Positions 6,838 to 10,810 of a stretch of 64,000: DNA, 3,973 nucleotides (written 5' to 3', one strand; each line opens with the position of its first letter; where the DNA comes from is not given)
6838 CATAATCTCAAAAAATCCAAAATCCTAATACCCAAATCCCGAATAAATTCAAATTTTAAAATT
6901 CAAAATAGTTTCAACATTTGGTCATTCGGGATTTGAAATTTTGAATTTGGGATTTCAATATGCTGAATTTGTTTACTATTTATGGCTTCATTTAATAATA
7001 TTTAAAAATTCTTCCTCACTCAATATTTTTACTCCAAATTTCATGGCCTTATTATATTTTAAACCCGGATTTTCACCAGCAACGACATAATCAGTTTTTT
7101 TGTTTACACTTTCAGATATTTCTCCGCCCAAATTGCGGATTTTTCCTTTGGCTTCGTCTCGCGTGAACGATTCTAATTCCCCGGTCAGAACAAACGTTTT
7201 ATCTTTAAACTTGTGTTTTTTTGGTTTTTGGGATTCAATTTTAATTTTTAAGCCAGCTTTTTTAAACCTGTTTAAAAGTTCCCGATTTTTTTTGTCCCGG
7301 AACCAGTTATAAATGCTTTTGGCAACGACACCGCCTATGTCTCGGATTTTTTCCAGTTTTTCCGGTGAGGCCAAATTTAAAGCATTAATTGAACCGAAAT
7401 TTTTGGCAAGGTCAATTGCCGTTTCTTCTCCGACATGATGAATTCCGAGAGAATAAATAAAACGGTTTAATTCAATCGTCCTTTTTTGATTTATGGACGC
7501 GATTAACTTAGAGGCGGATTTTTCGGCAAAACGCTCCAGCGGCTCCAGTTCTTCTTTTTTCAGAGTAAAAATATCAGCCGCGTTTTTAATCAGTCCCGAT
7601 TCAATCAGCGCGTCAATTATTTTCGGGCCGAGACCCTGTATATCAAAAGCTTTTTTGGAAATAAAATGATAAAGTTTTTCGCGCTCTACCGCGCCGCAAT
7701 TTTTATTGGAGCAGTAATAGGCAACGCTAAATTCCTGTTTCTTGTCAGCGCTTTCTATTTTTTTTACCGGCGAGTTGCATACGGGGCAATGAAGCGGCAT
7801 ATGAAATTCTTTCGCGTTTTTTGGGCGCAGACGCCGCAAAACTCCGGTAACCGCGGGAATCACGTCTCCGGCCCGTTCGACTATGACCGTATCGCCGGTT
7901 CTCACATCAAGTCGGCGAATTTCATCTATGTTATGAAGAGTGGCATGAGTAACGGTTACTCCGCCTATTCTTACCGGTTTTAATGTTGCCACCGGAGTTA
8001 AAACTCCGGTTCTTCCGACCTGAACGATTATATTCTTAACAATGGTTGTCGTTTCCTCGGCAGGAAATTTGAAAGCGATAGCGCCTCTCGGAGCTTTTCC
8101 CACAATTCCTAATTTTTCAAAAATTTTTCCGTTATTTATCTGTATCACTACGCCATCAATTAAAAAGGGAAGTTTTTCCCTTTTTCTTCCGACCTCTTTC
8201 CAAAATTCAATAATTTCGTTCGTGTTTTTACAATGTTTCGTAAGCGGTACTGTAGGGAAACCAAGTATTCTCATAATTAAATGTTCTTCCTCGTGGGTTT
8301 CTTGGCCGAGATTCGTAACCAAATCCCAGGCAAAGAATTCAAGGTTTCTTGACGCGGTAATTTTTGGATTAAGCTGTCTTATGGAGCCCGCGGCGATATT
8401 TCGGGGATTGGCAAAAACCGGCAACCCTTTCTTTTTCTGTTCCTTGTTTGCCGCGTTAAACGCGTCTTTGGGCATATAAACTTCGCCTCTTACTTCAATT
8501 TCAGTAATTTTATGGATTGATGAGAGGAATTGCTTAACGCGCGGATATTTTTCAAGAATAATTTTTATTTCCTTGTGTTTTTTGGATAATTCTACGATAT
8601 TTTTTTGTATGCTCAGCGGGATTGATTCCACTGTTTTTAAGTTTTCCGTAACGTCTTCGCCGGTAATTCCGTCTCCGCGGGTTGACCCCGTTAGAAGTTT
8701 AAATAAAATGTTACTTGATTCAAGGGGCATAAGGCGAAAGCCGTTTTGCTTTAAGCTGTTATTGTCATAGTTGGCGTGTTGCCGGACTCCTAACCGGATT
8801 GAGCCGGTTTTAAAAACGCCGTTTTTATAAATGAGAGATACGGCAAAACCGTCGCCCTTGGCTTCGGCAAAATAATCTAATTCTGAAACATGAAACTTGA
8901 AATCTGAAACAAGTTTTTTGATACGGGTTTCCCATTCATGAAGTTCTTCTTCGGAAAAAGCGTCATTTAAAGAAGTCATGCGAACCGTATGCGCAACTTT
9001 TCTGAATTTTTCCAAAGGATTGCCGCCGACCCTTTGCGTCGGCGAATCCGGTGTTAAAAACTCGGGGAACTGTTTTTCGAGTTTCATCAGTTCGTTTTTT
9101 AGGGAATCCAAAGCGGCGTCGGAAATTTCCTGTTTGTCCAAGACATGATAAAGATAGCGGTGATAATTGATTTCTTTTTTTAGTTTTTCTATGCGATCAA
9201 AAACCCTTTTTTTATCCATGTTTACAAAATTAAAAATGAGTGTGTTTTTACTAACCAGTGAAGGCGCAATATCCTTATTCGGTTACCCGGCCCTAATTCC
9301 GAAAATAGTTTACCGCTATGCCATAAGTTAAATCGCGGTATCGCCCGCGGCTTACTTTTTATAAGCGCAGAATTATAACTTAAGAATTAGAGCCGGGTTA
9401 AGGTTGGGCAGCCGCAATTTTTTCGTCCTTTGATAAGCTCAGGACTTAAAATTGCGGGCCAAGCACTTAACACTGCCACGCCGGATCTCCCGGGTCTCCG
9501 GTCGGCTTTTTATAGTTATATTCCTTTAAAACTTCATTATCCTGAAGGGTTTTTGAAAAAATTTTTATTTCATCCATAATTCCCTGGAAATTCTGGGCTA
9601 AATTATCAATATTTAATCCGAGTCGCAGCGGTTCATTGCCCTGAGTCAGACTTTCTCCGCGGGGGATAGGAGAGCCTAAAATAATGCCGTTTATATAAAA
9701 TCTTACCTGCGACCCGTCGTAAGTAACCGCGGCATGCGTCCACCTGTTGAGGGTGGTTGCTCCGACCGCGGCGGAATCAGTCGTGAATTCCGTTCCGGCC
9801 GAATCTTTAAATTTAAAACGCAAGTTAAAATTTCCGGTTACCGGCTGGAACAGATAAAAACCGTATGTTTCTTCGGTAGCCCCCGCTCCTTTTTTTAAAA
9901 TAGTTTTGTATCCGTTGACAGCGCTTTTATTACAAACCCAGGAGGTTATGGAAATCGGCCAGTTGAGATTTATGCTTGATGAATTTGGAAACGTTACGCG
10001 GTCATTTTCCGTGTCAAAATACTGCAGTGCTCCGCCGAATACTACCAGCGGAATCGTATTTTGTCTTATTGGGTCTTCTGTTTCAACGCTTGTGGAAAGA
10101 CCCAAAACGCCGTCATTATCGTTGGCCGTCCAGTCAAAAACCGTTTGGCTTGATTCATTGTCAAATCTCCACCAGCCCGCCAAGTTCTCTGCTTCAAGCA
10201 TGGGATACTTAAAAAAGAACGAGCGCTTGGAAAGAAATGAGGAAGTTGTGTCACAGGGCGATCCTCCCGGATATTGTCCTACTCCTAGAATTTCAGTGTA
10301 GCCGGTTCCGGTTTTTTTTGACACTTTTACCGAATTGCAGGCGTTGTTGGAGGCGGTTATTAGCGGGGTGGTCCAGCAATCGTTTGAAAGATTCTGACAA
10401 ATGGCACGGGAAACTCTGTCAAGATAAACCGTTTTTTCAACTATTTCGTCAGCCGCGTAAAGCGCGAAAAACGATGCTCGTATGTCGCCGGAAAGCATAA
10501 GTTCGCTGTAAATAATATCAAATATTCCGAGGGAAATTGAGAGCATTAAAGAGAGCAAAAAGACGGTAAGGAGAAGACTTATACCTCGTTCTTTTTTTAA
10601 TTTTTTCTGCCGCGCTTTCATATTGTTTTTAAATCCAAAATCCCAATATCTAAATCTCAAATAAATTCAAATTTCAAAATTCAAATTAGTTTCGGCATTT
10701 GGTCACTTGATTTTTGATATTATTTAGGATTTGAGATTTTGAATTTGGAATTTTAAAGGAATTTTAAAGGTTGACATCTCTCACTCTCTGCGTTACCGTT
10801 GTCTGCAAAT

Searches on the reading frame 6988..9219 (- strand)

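Call 53: search_protein_families(library=pfam, proteins=[window:6988-9219:-], max_evalue=0.0001)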
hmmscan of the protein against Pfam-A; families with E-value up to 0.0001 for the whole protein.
window:6988-9219:- (743 aa): 8 families
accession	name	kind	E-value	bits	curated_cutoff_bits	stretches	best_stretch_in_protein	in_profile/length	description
PF01653.23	DNA_ligase_aden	-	2.4e-73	247.2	27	3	231-388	92-253/253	NAD-dependent DNA ligase adenylation domain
PF03120.22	DNA_ligase_OB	-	1.4e-31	108.6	32.9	1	391-468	1-78/79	NAD-dependent DNA ligase OB-fold domain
PF12826.13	HHH_2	-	1.5e-22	79.9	27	1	586-649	1-64/64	Helix-hairpin-helix motif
PF00533.33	BRCT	-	2.6e-18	66.5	21.3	1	668-742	3-78/78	BRCA1 C Terminus (BRCT) domain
PF14520.12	HHH_5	-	9.7e-11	42.4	27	0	526-576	6-55/57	Helix-hairpin-helix domain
PF22745.1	Nlig-Ia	-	2.8e-08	34.7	27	1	7-55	3-51/92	DNA ligase-like, N-terminal NAD+-binding domain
PF12738.14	PTCB-BRCT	-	5.6e-07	29.9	22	1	687-734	13-60/63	twin BRCT domain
PF03119.21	DNA_ligase_ZBD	-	5.1e-06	26.7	25.8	1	477-510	1-27/27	NAD-dependent DNA ligase C4 zinc finger domain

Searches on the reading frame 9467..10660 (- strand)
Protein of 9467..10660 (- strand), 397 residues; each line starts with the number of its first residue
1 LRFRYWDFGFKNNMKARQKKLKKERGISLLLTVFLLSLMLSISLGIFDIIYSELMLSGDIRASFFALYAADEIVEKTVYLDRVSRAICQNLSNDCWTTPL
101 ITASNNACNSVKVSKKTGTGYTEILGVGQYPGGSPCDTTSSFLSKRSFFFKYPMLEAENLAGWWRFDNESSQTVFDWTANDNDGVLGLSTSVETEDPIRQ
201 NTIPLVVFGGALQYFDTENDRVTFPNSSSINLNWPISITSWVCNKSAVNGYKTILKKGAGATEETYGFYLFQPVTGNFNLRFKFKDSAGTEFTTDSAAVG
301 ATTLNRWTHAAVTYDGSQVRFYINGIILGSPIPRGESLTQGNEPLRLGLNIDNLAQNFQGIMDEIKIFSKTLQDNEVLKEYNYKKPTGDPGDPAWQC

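Call 53: search_protein_families(library=pfam, proteins=[window:9467-10660:-], max_evalue=0.0001)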
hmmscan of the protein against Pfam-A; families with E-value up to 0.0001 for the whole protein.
window:9467-10660:- (397 aa): 1 family
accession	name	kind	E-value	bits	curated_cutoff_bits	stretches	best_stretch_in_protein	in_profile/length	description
PF13385.13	Laminin_G_3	-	1.4e-21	77.6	27.6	1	216-377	1-150/151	Concanavalin A-like lectin/glucanases superfamily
